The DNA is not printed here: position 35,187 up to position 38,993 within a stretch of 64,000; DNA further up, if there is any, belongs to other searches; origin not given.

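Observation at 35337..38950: Single-chain tandem MutS-like protein carrying its own poly-C switch: a possible phase-variable modulator of repeat instability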

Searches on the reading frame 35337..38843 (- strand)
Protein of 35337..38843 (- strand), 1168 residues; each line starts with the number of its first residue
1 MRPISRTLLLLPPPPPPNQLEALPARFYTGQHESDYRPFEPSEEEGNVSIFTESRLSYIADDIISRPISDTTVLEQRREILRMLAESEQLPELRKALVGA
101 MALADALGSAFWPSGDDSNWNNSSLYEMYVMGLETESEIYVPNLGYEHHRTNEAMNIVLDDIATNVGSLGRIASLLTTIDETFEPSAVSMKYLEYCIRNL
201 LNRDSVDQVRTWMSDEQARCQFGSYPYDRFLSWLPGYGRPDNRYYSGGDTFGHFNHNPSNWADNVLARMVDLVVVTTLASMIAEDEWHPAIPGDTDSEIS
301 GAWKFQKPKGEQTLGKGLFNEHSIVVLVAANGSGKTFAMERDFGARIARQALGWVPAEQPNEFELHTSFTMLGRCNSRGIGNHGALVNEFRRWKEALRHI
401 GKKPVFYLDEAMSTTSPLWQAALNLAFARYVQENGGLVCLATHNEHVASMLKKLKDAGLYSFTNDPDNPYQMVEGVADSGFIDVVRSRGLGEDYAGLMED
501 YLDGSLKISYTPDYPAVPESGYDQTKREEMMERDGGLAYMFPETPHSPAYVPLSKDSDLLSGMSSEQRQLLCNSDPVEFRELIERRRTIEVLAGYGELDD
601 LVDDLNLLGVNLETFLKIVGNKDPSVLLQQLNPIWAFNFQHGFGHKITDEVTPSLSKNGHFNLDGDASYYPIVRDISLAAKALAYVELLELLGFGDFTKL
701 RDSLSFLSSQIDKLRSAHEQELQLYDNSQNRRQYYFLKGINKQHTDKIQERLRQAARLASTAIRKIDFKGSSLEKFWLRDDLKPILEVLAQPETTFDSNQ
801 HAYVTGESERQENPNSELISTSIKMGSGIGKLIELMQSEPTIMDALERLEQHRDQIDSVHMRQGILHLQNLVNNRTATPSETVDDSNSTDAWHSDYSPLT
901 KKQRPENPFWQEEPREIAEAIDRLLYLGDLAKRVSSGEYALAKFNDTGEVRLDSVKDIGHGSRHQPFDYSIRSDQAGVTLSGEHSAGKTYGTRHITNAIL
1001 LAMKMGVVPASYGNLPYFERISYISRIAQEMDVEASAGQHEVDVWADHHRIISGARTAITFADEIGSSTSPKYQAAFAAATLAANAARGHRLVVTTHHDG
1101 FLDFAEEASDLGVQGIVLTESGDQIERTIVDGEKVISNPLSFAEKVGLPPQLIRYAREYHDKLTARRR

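Call 3: search_protein_families(library=pfam, proteins=[window:35337-38843:-], max_evalue=1)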
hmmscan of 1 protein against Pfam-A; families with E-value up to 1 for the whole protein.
window:35337-38843:- (1168 aa): 5 families
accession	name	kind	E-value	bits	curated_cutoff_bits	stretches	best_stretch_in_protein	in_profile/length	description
PF00488.27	MutS_V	-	2.6e-10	41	30.2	2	980-1163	3-187/188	MutS domain V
PF13191.12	AAA_16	-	0.00056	20.9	32.6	1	974-1065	22-104/167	AAA ATPase domain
PF13401.12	AAA_22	-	0.0083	16.9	27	0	322-411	5-93/130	AAA domain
PF13481.12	AAA_25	-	0.029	14.4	27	1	310-338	21-49/195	AAA domain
PF25064.1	ARM_TT21_5th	-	0.17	12.7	27.8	0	710-754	50-94/117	TT21 fifth ARM repeats domain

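Call 4: search_protein_families(library=ncbifam, proteins=[window:35337-38843:-], max_evalue=1)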
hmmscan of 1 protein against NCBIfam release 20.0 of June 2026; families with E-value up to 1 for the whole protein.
window:35337-38843:- (1168 aa): 4 families
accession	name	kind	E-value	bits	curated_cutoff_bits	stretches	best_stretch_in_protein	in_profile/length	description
NF052383.1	ATPase_KamC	equivalog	9.2e-12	44.5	300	2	978-1120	310-448/508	lysine 5,6-aminomutase reactivase ATPase KamC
TIGR01069.2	mutS2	equivalog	5.9e-11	41.4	400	2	1057-1161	408-512/790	endonuclease MutS2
TIGR01070.1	mutS1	equivalog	1.3e-07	30.3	641.7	1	915-1165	528-783/840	DNA mismatch repair protein MutS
NF003810.1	PRK05399.1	equivalog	2e-07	30.1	480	1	915-1161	536-790/793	DNA mismatch repair protein MutS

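Call 5: search_solved_structures(query=window:35337-38843:-, max_evalue=1, show_alignments=2)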
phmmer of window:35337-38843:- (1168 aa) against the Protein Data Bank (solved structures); distinct sequences matched with E-value up to 1: 9.
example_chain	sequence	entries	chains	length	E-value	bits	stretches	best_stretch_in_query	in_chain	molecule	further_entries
1fw6_A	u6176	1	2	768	0.0012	20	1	915-1167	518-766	DNA MISMATCH REPAIR PROTEIN MUTS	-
7qv3_v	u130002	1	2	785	0.0016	19.7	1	942-1157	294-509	Endonuclease MutS2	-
7vuf_B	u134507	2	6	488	0.0016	19.7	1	978-1154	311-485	Endonuclease MutS2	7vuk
8qpp_W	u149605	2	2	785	0.0016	19.7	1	942-1157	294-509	Endonuclease MutS2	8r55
1ewr_A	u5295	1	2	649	0.0029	18.8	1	915-1158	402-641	DNA MISMATCH REPAIR PROTEIN MUTS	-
9kce_B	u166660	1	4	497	0.004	18.3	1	963-1157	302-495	Endonuclease MutS2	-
1ewq_A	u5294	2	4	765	0.004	18.3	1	915-1158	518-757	DNA MISMATCH REPAIR PROTEIN MUTS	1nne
7lrh_A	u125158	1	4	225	0.25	12.4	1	1082-1142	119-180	Riboflavin biosynthesis protein RibD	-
2wqf_A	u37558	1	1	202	0.89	10.5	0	727-800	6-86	COPPER INDUCED NITROREDUCTASE D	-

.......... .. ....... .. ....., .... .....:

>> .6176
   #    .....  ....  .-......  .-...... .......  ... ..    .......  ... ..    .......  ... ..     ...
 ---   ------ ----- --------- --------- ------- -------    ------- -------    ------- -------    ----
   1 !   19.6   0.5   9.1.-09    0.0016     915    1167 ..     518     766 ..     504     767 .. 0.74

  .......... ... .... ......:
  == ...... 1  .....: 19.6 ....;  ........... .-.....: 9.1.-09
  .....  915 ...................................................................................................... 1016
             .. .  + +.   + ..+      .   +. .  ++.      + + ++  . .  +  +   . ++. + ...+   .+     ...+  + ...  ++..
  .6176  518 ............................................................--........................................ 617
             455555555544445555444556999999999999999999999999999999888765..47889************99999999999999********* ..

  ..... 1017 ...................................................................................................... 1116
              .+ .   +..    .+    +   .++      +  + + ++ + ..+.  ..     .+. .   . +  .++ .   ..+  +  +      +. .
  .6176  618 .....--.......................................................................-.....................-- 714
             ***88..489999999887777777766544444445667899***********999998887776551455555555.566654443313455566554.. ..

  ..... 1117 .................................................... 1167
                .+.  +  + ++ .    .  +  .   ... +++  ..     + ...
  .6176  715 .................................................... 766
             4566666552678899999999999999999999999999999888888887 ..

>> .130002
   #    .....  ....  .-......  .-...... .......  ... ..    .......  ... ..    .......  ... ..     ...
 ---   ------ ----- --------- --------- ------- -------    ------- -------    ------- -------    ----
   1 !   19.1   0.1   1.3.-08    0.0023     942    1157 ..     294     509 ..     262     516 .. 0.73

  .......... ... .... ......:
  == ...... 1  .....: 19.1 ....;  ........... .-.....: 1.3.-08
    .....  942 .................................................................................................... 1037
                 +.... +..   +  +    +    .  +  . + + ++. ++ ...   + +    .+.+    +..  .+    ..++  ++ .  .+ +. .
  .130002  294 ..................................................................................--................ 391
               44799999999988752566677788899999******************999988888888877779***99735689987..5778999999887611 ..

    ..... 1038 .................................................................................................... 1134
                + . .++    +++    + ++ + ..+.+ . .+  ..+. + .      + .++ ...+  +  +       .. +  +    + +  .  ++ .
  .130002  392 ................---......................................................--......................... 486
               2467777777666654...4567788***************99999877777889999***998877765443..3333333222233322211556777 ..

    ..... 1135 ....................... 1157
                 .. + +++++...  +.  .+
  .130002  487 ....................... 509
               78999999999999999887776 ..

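Call 9: find_homologous_proteins(query=window:35337-38843:-, max_evalue=0.001)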
Query window:35337-38843:- (1168 aa): 9 proteins with E <= 0.001 among 8000 candidates.
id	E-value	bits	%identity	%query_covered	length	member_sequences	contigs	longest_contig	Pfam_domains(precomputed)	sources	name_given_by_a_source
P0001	0.0e+0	2498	100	93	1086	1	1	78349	PF00488.28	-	-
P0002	0.0e+0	1224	58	88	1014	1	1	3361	PF00488.28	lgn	-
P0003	0.0e+0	1092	49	99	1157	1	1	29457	PF00488.28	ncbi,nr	ncbi:MAG TPA: hypothetical protein VG604_03090 [Candidatus Saccharimonadales bacterium]|nr:hypotheti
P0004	2.4e-280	951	45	98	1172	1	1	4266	-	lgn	-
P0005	8.5e-252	857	41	98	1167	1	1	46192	PF00488.28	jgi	jgi:hypothetical protein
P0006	1.6e-200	687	41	82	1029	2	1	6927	-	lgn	-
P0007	8.3e-87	310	26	91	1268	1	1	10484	PF00488.28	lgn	-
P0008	1.4e-35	141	23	69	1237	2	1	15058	PF00488.28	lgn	-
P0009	1.5e-6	45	26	20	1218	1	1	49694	-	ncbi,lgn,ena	-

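Call 13: search_protein_families(library=padloc, proteins=[window:35337-38843:-], max_evalue=1)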
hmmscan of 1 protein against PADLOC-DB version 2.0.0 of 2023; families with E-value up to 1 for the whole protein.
window:35337-38843:- (1168 aa): 2 families
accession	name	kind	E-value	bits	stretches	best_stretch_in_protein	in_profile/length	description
PDLC02335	AbiLi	-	0.0022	15.1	1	1055-1120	194-252/326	AbiLi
PDLC04140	mad8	-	0.0062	14.1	0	319-339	24-44/314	mads_8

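Call 17: find_encoding_contigs(protein=P0003, flank=10000, max_places=3)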
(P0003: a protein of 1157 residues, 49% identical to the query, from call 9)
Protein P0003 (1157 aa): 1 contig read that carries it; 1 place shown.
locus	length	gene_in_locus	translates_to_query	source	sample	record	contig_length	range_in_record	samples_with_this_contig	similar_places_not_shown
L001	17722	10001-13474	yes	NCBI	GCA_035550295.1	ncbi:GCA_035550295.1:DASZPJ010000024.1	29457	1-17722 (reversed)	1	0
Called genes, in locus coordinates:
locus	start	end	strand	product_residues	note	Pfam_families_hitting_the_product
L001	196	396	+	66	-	PF00471:Ribosomal_L33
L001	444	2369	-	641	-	PF22422:MGH1-like_GH (faint), PF00723:Glyco_hydro_15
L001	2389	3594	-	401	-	PF03065:Glyco_hydro_57, PF01522:Polysacc_deac_1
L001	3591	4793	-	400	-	PF08323:Glyco_transf_5, PF20706:GT4-conflict, PF13439:Glyco_transf_4, PF13579:Glyco_trans_4_4, PF00534:Glycos_transf_1, PF13692:Glyco_trans_1_4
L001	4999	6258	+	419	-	PF13091:PLDc_2 (faint)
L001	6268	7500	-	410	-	-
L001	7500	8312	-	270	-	-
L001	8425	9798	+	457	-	-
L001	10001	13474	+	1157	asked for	PF00488:MutS_V (faint)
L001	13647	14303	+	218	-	PF08433:KTI12, PF13671:AAA_33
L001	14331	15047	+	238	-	PF01863:YgjP-like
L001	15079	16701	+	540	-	PF00512:HisKA, PF02518:HATPase_c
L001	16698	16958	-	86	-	-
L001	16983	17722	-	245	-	?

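Call 18: find_encoding_contigs(protein=P0005, flank=10000, max_places=3)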
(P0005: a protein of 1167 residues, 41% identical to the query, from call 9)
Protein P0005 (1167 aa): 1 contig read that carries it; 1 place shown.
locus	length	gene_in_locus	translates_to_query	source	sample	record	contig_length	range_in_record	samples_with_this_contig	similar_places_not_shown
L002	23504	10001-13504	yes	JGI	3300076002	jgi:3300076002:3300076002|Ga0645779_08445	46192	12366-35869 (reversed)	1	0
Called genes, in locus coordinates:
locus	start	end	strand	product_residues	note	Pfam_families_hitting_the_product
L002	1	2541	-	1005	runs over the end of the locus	PF00912:Transgly, PF00905:Transpeptidase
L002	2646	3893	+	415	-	PF00579:tRNA-synt_1b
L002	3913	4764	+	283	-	PF13489:Methyltransf_23, PF08241:Methyltransf_11, PF08242:Methyltransf_12, PF13649:Methyltransf_25, PF13847:Methyltransf_31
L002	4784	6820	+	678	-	PF17191:RecG_wedge, PF04851:ResIII, PF00270:DEAD, PF22590:Cas3-like_C_2 (faint), PF00271:Helicase_C, PF19833:RecG_dom3_C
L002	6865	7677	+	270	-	-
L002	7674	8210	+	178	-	PF03602:Cons_hypoth95, PF05175:MTS (weak), PF01170:UPF0020, PF06325:PrmA, PF13847:Methyltransf_31 (weak), PF13649:Methyltransf_25 (weak)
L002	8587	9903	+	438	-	PF13393:tRNA-synt_His, PF00587:tRNA-synt_2b (weak), PF03129:HGTP_anticodon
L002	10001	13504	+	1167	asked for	PF00488:MutS_V (faint)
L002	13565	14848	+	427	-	PF05697:Trigger_N, PF00254:FKBP_C, PF05698:Trigger_C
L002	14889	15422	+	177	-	-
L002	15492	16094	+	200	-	PF00574:CLP_protease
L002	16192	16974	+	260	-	-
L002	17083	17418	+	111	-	-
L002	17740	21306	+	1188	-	PF04563:RNA_pol_Rpb2_1, PF04561:RNA_pol_Rpb2_2, PF04565:RNA_pol_Rpb2_3, PF10385:RNA_pol_Rpb2_45, PF00562:RNA_pol_Rpb2_6, PF04560:RNA_pol_Rpb2_7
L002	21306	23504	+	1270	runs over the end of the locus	PF04997:RNA_pol_Rpb1_1, PF00623:RNA_pol_Rpb1_2, PF04983:RNA_pol_Rpb1_3, PF04998:RNA_pol_Rpb1_5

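Call 22: search_protein_representatives(alignment_id=A1)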
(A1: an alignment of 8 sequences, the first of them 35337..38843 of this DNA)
Query: 8 sequences, 1166 profile positions. Proteins with E-value up to 0.001 (for the whole library): 8596; up to 1e-10: 898; up to 1e-30: 143. The best 150 are listed.
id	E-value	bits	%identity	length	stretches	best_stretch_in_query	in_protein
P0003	0.0e+00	1756.6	-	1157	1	7-1166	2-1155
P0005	0.0e+00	1575.2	-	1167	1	1-1166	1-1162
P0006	0.0e+00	1394.0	-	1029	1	1-1026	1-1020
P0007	0.0e+00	1353.6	-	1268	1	2-1157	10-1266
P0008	0.0e+00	1186.8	-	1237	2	255-1156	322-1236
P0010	4.0e-252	856.3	-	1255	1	19-1157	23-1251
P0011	1.2e-169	583.2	-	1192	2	75-721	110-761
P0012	6.9e-169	580.6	-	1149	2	72-726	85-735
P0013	1.4e-165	569.7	-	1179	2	302-1154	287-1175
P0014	3.4e-165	568.4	-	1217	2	299-1154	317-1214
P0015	1.5e-159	549.8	-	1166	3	288-704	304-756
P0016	4.0e-157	541.7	-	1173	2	299-1154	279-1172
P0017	1.4e-154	533.3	-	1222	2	77-734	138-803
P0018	2.0e-147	509.6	-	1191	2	305-1157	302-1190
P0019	6.8e-147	507.8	-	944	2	296-719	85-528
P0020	1.5e-141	490.1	-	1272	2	296-1157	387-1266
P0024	1.9e-123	430.2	-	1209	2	296-1157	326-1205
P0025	3.4e-122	426.0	-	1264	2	290-1153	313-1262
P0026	7.9e-119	414.9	-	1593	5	245-750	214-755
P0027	4.7e-118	412.3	-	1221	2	212-1155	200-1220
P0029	1.5e-117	410.6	-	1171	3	295-873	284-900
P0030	5.8e-117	408.7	-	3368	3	278-749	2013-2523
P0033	5.9e-115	402.0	-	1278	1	54-1157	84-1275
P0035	3.0e-114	399.7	-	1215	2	281-1157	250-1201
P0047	5.5e-104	365.7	-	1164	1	292-1157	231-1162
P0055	4.8e-99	349.3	-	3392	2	297-875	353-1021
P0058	3.9e-98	346.3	-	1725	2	302-1158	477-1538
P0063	7.1e-95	335.5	-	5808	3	295-876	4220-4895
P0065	1.3e-93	331.4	-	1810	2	305-1148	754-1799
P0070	2.4e-90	320.5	-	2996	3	915-1154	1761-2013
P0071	3.0e-90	320.2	-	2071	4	276-726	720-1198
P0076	1.6e-85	304.6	-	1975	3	293-704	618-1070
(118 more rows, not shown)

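Call 23: find_homologous_proteins(query=A1, max_evalue=1e-10)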
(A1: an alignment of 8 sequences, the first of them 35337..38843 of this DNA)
Query A1 (8 sequences) (1168 aa, profile of the alignment): 9 proteins with E <= 1e-10 among 8000 candidates.
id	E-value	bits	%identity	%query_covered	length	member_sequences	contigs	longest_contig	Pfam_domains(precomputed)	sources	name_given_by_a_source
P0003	0.0e+0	1757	49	99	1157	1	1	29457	PF00488.28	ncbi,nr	ncbi:MAG TPA: hypothetical protein VG604_03090 [Candidatus Saccharimonadales bacterium]|nr:hypotheti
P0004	0.0e+0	1711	45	98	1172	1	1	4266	-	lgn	-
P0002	0.0e+0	1635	58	88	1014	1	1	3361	PF00488.28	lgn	-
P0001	0.0e+0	1629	100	93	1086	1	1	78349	PF00488.28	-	-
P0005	0.0e+0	1575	41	98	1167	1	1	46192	PF00488.28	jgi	jgi:hypothetical protein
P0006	0.0e+0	1394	41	82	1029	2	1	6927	-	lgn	-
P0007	0.0e+0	1354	26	91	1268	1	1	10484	PF00488.28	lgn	-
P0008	0.0e+0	1187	23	69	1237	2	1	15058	PF00488.28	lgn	-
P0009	2.8e-37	146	26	20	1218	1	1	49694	-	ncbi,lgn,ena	-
